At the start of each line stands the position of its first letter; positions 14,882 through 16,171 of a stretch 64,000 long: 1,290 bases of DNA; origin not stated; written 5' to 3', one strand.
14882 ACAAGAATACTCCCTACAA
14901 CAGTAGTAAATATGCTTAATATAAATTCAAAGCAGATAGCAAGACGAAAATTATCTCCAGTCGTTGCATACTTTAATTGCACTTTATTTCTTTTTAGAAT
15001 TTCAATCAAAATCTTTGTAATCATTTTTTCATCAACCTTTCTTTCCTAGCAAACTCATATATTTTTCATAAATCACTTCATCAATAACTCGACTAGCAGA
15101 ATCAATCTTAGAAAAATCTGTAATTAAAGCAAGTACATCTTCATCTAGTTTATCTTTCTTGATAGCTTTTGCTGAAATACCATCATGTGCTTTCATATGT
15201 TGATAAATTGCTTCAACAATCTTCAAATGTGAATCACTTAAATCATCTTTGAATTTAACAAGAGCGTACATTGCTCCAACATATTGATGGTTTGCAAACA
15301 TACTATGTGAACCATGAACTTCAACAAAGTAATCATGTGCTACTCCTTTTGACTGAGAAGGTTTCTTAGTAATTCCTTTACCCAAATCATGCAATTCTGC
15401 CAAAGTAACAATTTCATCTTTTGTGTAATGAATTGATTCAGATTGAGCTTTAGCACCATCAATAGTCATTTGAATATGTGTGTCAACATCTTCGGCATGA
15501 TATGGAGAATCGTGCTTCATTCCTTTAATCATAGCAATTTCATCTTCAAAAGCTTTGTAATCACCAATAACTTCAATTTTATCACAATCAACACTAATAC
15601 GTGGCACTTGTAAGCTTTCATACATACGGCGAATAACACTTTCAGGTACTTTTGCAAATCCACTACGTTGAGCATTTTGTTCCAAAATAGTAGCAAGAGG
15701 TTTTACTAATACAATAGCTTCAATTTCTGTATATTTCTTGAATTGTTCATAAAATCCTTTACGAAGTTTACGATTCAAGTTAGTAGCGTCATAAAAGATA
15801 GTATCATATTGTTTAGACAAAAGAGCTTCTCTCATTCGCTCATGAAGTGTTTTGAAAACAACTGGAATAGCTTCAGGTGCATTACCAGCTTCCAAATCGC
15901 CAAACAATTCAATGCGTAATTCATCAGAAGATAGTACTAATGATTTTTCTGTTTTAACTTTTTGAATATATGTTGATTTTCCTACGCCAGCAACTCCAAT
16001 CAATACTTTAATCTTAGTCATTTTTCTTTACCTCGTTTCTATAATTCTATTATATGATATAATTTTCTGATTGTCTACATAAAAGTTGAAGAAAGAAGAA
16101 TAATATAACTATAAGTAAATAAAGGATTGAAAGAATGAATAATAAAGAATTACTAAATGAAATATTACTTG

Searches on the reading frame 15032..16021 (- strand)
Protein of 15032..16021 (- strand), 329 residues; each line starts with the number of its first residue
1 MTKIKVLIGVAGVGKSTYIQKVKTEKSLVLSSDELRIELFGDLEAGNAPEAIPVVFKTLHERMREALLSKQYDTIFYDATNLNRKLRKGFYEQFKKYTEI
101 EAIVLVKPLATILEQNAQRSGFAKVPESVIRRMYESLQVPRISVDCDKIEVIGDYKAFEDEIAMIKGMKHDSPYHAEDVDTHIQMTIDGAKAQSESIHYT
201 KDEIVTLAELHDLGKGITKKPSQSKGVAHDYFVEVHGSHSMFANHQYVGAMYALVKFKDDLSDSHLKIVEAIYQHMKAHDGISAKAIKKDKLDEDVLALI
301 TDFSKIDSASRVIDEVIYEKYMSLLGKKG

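Call 13: search_protein_families(library=pfam, proteins=[window:15032-16021:-], max_evalue=0.01)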
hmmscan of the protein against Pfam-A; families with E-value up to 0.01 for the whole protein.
window:15032-16021:- (329 aa): 2 families
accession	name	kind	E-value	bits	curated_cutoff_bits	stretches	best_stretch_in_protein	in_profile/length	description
PF13671.12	AAA_33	-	1.1e-18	68.4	27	1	6-140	3-143/143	AAA domain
PF01966.28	HD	-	0.004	17.9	22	0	181-285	3-93/116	HD domain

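Call 14: search_protein_families(library=phrogs, proteins=[window:15032-16021:-], max_evalue=0.001)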
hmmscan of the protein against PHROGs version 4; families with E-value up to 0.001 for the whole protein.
window:15032-16021:- (329 aa): 5 families
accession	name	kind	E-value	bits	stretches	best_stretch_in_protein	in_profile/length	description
phrog_6931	-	unknown function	4.9e-27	96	2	2-152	185-339/343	-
phrog_505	-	other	5.9e-16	59.8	1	1-142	1-145/295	polynucleotide kinase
phrog_8238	-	DNA, RNA and nucleotide metabolism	5.4e-12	45.6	1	1-149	1-152/737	RNA ligase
phrog_2071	-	other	6.6e-07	30.4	1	1-246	15-234/282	ATPase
phrog_4581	-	head and packaging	0.00026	21.5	1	3-90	125-213/395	terminase small subunit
